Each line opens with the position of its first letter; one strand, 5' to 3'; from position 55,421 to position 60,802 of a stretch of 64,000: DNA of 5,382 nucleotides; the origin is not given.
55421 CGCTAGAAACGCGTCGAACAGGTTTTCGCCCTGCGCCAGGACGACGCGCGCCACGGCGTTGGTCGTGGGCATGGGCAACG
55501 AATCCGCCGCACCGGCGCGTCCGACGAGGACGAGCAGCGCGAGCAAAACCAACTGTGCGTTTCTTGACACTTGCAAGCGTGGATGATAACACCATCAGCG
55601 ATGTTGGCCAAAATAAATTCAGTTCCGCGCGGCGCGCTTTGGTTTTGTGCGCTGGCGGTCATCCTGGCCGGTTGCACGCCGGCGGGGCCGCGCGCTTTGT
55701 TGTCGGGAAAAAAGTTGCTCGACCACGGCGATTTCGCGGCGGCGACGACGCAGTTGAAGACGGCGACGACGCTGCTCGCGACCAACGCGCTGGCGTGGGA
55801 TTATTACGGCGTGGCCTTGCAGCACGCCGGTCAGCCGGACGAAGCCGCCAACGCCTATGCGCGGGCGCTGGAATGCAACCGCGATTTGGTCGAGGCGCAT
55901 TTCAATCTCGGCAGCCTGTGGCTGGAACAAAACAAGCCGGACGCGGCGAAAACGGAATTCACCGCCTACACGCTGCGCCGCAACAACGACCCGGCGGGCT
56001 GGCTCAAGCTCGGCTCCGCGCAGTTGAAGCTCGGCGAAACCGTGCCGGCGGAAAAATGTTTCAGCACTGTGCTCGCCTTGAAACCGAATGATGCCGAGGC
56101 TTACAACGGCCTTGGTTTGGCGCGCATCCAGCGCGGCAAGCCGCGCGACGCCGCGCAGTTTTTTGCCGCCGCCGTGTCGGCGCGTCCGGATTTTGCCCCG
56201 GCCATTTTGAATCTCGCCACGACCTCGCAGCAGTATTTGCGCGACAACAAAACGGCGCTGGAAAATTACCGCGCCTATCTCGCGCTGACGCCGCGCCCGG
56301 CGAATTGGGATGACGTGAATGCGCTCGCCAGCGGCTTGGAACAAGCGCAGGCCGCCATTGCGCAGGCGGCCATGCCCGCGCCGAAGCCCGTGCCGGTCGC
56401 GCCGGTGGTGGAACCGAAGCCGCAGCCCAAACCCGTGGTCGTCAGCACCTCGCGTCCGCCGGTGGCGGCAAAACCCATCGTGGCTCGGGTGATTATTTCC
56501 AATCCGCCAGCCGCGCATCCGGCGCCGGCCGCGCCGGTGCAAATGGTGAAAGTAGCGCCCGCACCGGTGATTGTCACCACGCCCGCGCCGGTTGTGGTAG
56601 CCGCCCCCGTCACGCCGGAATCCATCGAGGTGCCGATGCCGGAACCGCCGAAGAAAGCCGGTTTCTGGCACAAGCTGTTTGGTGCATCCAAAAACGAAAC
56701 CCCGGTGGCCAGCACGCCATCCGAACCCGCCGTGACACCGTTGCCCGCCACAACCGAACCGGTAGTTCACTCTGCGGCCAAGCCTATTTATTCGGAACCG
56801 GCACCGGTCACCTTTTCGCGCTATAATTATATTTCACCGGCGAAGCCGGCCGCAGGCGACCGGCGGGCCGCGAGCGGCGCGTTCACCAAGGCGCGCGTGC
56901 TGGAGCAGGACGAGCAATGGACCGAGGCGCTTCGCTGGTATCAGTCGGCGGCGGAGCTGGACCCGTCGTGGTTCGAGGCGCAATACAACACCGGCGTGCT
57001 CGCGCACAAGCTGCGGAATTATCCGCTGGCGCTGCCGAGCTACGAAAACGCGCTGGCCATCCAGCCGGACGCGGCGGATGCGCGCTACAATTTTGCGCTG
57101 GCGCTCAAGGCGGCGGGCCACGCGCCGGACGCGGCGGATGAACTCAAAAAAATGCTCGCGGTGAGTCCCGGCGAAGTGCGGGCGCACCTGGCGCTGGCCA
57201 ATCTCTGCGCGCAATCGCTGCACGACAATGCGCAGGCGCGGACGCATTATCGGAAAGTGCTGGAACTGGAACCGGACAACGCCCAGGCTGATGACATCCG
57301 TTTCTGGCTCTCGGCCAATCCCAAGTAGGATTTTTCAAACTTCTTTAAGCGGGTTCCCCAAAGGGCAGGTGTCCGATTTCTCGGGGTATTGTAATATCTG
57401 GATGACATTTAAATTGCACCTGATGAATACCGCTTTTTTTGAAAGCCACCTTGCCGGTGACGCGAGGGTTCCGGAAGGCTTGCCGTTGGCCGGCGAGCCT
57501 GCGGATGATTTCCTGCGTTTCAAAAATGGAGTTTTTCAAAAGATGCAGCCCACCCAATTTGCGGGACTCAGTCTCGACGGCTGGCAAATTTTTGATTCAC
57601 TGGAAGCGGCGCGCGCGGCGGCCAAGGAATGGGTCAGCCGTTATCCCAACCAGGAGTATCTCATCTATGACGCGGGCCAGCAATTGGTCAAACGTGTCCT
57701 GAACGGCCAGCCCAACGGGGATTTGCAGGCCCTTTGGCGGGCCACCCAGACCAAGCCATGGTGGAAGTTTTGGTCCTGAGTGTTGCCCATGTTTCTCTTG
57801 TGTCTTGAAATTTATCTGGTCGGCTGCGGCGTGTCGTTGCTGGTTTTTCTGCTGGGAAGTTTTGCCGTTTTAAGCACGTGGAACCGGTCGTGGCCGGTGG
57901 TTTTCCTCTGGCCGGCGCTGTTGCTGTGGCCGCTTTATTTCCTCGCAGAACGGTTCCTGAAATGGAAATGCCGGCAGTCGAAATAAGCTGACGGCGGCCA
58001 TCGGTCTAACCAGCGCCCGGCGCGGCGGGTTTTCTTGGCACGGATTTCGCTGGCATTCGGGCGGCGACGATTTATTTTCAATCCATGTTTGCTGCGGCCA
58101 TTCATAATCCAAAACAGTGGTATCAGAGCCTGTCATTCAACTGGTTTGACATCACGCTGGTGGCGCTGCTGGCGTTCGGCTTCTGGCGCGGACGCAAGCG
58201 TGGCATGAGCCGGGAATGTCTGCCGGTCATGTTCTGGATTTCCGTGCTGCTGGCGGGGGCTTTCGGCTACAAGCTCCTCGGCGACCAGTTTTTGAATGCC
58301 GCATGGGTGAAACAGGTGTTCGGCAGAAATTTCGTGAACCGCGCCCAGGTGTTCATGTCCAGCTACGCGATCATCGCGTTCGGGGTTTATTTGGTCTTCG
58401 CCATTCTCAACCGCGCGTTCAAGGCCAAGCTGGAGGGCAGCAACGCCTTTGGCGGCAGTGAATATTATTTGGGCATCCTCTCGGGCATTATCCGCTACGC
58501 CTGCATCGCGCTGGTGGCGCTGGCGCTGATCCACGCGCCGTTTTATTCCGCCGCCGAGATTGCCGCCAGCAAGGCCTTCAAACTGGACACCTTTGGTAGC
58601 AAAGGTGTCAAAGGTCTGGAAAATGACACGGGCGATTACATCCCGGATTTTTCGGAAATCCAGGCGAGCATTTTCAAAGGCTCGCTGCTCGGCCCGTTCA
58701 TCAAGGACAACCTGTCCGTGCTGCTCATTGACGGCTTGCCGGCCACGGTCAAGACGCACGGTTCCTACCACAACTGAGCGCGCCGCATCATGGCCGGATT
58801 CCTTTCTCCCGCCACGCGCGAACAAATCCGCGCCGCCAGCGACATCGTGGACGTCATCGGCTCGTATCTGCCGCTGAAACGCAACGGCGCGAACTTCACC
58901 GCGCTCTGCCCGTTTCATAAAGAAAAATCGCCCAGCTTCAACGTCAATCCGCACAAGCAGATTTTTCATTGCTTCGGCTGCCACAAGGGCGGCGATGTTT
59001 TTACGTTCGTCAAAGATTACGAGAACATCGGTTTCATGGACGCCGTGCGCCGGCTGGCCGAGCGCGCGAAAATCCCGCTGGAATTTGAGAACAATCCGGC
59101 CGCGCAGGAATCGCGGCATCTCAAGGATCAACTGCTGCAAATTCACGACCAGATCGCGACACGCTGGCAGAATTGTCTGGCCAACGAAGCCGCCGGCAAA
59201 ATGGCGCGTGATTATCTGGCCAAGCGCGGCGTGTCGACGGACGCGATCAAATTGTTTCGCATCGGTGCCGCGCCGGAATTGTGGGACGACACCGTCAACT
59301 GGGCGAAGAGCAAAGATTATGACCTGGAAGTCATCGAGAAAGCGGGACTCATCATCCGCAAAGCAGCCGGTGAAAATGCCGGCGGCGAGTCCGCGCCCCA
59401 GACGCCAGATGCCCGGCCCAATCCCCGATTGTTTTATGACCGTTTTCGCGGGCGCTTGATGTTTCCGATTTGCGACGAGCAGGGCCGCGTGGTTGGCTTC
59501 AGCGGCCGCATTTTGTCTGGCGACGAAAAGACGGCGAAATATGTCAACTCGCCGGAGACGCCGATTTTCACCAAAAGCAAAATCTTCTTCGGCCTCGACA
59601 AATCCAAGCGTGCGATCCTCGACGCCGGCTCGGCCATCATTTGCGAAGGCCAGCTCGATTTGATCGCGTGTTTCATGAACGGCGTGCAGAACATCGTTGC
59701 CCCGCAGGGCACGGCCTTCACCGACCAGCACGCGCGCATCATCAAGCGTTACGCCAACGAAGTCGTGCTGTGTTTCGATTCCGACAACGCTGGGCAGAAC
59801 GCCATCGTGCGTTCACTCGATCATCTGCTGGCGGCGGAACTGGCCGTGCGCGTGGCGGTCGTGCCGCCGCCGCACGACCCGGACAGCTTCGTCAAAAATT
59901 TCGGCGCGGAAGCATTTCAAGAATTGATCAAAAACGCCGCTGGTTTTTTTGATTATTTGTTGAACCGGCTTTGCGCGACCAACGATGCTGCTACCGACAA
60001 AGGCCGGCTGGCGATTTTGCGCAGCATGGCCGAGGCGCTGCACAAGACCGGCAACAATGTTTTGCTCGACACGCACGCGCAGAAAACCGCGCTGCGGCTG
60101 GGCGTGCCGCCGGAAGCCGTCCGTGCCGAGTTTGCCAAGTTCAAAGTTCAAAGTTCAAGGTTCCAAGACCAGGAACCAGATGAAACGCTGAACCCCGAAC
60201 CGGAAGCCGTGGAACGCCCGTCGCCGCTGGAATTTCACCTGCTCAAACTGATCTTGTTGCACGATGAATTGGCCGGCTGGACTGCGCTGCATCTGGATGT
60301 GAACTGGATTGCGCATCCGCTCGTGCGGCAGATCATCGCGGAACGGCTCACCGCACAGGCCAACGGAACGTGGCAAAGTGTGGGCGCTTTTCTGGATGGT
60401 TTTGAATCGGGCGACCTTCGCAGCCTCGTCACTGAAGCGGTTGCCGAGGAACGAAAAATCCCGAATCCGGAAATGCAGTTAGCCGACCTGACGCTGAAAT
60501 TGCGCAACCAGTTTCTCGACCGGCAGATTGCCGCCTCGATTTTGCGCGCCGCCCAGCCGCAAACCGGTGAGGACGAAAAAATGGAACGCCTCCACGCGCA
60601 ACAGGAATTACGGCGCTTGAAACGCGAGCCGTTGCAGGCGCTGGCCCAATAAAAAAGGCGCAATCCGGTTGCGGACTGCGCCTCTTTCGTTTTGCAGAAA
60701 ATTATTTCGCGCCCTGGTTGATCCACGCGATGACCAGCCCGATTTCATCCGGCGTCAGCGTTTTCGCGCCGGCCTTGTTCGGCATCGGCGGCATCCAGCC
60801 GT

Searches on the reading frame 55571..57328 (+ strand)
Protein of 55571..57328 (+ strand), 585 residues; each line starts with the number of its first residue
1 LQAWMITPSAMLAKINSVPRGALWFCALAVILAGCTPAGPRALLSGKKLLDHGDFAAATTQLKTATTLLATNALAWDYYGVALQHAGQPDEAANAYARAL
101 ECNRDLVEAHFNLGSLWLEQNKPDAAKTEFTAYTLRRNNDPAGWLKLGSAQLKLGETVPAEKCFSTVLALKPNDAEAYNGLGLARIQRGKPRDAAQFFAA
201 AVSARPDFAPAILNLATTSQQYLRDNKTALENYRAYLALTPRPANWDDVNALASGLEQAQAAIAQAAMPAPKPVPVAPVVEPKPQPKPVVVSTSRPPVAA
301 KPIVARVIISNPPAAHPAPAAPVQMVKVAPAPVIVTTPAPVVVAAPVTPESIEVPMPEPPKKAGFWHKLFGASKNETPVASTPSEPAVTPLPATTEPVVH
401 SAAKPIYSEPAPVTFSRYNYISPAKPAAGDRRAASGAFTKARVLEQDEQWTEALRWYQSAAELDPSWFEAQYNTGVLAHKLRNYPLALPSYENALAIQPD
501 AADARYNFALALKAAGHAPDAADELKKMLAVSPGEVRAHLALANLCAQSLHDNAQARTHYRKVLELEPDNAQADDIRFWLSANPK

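Call 80: search_protein_families(library=pfam, proteins=[window:55571-57328:+], max_evalue=0.00001)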
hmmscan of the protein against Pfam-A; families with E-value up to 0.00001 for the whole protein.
window:55571-57328:+ (585 aa): 14 families
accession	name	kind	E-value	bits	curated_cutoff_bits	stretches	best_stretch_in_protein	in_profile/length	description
PF07719.23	TPR_2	-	1.5e-31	106.3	27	0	73-105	1-33/34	Tetratricopeptide repeat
PF00515.34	TPR_1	-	4.4e-30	102.7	27.8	0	469-500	2-33/34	Tetratricopeptide repeat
PF13414.12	TPR_11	-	6.3e-27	93.4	26.8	0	448-480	8-40/42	TPR repeat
PF13432.12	TPR_16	-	7.8e-22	77.8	32.7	1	145-207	1-63/65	Tetratricopeptide repeat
PF13428.12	TPR_14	-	3.6e-20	70.9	23.5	0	75-115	3-43/44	Tetratricopeptide repeat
PF14559.12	TPR_19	-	4.6e-20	72.2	25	1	86-144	4-62/68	Tetratricopeptide repeat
PF13431.12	TPR_17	-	1.2e-19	69.3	24.4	0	163-194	1-32/34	Tetratricopeptide repeat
PF13181.12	TPR_8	-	1.2e-16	59.8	25.7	0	537-570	2-34/34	Tetratricopeptide repeat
PF13424.12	TPR_12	-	2e-13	50.7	30.1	0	470-531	5-74/77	Tetratricopeptide repeat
PF23914.1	TPR_CcmH_CycH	-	1e-12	48.6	42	0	475-571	57-155/158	Cytochrome c-type biogenesis protein H TPR domain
PF13371.12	TPR_9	-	9.4e-12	45.2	35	0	445-505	6-66/73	Tetratricopeptide repeat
PF13176.12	TPR_7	-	4.5e-10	39.2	27.9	0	441-464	6-31/36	Tetratricopeptide repeat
PF24575.1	TPR_Slam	-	3.1e-09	37.6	35.2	0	452-524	33-103/104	Surface lipoprotein assembly modifier, N-terminal TPR repeats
PF13174.12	TPR_6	-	2.8e-07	31.2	26.3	0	76-100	3-27/33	Tetratricopeptide repeat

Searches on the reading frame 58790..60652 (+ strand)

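Call 80: search_protein_families(library=pfam, proteins=[window:58790-60652:+], max_evalue=0.00001)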
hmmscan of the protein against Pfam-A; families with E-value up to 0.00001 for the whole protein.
window:58790-60652:+ (620 aa): 5 families
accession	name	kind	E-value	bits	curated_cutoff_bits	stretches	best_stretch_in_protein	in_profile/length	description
PF01807.25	Zn_ribbon_DnaG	-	8.7e-36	122.1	24.9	1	10-100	6-96/98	CHC2 zinc finger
PF08275.17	DNAG_N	-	1.9e-34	119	26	2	214-272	70-127/128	DNA primase catalytic core, N-terminal domain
PF13155.12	Toprim_2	-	9.5e-20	71.2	22.1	1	283-367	1-87/88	Toprim-like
PF13662.12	Toprim_4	-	1.6e-15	57.5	25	1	282-355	3-83/85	Toprim domain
PF01751.28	Toprim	-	5.9e-08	33.2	23.1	1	282-346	2-80/96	Toprim domain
